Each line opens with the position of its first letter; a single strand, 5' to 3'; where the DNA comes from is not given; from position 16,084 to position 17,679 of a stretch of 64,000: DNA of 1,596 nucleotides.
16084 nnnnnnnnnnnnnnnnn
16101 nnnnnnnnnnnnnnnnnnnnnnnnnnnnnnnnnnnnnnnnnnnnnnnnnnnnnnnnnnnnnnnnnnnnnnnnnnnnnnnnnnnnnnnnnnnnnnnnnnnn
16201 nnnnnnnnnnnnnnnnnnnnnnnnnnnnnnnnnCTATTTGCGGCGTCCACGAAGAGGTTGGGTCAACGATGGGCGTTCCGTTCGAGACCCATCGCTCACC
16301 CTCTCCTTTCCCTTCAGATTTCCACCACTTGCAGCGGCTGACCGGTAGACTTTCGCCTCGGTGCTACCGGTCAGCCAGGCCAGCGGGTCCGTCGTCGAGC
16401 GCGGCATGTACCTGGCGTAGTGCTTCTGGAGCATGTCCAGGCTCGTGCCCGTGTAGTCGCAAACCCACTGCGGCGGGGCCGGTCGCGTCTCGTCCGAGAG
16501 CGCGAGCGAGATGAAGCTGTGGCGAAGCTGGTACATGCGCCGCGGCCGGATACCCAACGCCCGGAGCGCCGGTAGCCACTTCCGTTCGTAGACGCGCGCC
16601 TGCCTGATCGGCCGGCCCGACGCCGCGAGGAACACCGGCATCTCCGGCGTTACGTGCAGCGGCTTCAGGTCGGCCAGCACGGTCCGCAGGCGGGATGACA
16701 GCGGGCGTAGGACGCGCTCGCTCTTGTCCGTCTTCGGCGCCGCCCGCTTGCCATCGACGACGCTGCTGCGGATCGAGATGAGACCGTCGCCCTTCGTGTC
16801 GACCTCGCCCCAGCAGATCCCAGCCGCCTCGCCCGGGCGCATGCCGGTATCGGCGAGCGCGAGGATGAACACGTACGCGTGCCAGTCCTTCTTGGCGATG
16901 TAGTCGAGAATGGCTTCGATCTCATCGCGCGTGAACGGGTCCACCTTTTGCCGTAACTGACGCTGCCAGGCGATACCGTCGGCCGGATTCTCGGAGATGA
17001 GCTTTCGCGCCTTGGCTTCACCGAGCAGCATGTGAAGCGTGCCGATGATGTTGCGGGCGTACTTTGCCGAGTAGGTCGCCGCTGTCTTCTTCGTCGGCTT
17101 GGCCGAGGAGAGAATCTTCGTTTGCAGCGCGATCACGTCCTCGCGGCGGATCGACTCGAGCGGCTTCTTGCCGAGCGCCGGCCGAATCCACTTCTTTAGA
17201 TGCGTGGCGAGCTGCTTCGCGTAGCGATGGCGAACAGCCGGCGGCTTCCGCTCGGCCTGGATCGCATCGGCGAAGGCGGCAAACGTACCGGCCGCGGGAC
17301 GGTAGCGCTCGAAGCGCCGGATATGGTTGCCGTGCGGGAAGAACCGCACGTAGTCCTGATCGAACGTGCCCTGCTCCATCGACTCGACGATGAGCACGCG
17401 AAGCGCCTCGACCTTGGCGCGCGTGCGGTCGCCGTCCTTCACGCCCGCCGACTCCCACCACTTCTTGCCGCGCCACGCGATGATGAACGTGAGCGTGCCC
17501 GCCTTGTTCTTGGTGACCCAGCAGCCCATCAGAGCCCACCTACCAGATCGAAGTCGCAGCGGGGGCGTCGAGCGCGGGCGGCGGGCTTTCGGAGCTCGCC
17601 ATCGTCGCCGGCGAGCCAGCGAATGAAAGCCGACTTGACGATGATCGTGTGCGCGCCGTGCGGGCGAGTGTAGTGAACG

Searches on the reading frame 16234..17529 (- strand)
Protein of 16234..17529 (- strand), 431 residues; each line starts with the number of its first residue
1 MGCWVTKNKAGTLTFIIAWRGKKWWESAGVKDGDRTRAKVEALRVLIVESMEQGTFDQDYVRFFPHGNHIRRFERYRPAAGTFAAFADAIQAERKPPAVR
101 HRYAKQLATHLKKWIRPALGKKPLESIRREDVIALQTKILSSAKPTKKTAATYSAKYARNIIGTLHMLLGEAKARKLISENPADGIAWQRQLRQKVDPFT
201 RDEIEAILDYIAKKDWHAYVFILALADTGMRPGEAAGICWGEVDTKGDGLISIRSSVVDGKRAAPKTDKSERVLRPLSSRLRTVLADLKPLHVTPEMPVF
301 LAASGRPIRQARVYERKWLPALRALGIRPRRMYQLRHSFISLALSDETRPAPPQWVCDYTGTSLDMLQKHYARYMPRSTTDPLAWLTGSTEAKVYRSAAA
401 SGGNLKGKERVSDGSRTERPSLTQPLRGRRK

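Call 10: search_protein_families(library=pfam, proteins=[window:16234-17529:-], max_evalue=0.01)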
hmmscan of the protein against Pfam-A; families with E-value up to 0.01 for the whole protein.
window:16234-17529:- (431 aa): 4 families
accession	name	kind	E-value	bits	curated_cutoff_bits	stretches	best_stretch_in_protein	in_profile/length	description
PF00589.27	Phage_integrase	-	3e-07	30.8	27.1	1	200-340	4-137/172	Phage integrase family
PF22022.2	Phage_int_M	-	8.8e-06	26.3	27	1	83-184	1-91/96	Phage integrase central domain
PF12167.14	Arm-DNA-bind_2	-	0.00018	21.9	22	1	10-66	9-63/65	Arm DNA-binding domain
PF14659.12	Phage_int_SAM_3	-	0.00068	20.2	22.6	1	95-139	14-57/58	Phage integrase, N-terminal SAM-like domain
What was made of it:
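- The phage is temperate: an integrase lies at 16234-17529 (call 10).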
